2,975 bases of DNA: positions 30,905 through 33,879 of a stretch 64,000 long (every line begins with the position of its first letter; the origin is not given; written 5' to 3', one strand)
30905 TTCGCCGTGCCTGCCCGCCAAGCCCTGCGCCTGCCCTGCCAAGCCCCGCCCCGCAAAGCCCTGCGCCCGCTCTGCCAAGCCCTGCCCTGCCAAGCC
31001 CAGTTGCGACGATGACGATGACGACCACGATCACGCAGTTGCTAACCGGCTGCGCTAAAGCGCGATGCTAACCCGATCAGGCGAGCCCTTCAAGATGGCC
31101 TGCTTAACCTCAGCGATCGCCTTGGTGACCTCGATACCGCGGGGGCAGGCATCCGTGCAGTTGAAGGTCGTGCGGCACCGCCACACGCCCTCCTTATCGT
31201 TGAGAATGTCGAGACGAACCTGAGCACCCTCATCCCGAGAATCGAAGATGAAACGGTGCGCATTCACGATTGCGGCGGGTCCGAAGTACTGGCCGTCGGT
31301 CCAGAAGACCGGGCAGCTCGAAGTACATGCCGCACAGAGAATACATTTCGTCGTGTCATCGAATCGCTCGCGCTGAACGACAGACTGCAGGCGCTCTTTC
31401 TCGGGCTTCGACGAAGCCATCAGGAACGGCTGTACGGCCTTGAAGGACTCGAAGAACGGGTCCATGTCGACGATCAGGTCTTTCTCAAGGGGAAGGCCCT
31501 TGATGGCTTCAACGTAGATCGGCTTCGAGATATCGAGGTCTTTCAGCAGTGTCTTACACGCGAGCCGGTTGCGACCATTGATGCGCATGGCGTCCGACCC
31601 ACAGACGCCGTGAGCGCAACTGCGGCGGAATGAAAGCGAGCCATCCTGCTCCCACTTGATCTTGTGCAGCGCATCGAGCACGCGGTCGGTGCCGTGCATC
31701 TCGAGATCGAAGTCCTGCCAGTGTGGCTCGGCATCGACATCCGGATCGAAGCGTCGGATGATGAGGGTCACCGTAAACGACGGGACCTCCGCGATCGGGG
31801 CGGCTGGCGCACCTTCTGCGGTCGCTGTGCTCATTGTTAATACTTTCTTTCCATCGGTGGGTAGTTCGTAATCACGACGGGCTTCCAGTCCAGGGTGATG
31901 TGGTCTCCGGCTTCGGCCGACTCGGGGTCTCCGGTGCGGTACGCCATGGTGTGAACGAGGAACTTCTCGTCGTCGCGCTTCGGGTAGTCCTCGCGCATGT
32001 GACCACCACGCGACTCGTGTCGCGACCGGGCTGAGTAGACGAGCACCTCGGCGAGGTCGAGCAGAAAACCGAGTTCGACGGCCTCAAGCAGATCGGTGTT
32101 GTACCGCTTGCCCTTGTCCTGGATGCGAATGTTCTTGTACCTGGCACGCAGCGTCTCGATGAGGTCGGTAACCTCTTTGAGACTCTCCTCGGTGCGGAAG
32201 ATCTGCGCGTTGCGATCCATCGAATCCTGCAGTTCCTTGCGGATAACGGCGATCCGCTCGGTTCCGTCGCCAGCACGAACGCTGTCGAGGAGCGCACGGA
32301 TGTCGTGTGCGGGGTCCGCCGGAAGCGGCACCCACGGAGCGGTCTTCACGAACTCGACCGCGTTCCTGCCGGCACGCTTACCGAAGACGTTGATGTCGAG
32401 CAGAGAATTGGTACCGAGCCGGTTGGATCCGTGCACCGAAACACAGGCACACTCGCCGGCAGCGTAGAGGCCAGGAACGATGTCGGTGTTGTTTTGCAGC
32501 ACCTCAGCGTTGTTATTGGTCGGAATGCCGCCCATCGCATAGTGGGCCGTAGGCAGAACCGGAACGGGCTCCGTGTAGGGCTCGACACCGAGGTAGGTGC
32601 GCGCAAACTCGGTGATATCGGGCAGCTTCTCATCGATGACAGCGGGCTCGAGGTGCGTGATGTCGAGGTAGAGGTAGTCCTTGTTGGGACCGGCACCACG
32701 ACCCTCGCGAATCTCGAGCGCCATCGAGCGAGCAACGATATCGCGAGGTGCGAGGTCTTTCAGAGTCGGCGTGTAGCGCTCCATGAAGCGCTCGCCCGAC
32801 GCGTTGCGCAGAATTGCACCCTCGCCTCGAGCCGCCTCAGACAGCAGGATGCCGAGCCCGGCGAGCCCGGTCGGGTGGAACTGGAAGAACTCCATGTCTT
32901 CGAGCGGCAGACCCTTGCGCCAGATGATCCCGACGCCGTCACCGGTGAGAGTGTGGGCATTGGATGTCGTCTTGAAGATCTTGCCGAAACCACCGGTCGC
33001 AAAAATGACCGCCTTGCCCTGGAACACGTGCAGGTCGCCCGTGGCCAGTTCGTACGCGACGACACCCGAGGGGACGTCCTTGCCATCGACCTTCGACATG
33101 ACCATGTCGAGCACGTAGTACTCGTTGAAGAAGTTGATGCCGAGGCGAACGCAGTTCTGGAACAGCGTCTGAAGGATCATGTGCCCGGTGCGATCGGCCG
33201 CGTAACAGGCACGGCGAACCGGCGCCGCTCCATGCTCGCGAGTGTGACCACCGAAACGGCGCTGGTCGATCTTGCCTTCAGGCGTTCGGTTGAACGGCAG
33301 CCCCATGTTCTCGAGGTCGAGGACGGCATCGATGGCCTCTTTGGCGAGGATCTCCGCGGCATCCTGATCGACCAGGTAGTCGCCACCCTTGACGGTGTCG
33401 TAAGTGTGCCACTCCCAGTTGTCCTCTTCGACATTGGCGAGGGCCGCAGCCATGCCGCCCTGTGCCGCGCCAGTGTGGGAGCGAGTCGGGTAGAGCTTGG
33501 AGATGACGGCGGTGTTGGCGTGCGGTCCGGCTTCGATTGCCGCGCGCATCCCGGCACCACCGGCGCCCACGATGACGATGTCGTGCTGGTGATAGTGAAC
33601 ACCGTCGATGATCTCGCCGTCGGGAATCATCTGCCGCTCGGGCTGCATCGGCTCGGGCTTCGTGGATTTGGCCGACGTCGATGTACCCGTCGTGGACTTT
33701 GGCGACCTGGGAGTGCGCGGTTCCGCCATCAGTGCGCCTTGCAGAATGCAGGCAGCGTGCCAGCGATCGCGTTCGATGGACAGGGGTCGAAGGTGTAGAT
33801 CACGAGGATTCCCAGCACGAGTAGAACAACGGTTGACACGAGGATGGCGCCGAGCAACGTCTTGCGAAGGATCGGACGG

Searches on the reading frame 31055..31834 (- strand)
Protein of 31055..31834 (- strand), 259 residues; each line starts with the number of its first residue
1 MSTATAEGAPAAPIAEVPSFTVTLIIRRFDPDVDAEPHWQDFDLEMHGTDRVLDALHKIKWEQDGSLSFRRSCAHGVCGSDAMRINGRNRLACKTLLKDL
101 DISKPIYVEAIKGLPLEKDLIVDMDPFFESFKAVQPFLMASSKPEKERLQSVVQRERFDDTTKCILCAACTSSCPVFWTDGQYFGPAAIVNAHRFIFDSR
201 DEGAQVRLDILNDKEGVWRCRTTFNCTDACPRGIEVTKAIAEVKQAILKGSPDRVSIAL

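Call 85: search_protein_families(library=pfam, proteins=[window:31055-31834:-], max_evalue=0.001)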
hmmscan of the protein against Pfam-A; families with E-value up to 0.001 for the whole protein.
window:31055-31834:- (259 aa): 8 families
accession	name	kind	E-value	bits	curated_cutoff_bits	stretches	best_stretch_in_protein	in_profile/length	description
PF13085.11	Fer2_3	-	5.7e-33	113.6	27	1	24-129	2-107/107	2Fe-2S iron-sulfur cluster binding domain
PF13183.11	Fer4_8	-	1.8e-11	44.9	27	1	162-234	3-68/68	4Fe-4S dicluster domain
PF13237.11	Fer4_10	-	6.1e-11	42.5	25.5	1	159-231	4-53/53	4Fe-4S dicluster domain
PF13534.11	Fer4_17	-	8.6e-07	29.8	22.2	1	163-234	1-60/61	4Fe-4S dicluster domain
PF12838.12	Fer4_7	-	1e-05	26.4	27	1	163-234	1-52/52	4Fe-4S dicluster domain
PF13187.11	Fer4_9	-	1.5e-05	25.4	27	1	163-233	1-50/52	4Fe-4S dicluster domain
PF00037.32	Fer4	-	0.00024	21.2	21.1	0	160-176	4-20/24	4Fe-4S binding domain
PF12797.12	Fer4_2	-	0.00094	19.4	24.5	1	158-176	4-22/22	4Fe-4S binding domain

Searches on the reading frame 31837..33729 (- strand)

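Call 85: search_protein_families(library=pfam, proteins=[window:31837-33729:-], max_evalue=0.001)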
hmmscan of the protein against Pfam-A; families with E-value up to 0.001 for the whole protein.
window:31837-33729:- (630 aa): 6 families
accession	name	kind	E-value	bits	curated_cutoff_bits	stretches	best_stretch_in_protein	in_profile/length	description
PF00890.30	FAD_binding_2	-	2e-108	363.7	20.4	1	50-443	1-414/414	FAD binding domain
PF02910.25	Succ_DH_flav_C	-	3.2e-43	147.2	20.8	1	497-630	1-130/130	Fumarate reductase flavoprotein C-term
PF01946.23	Thi4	-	3.4e-06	26.9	26.2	0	42-130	11-102/235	Thi4 family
PF03486.20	HI0933_like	-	1.3e-05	25.2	50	0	176-428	102-220/244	HI0933-like protein Rossmann domain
PF07992.20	Pyr_redox_2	-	3.8e-05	23.7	26.1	0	49-76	1-29/291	Pyridine nucleotide-disulphide oxidoreductase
PF01266.30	DAO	-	0.00043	20.3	27.9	0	50-251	1-208/353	FAD dependent oxidoreductase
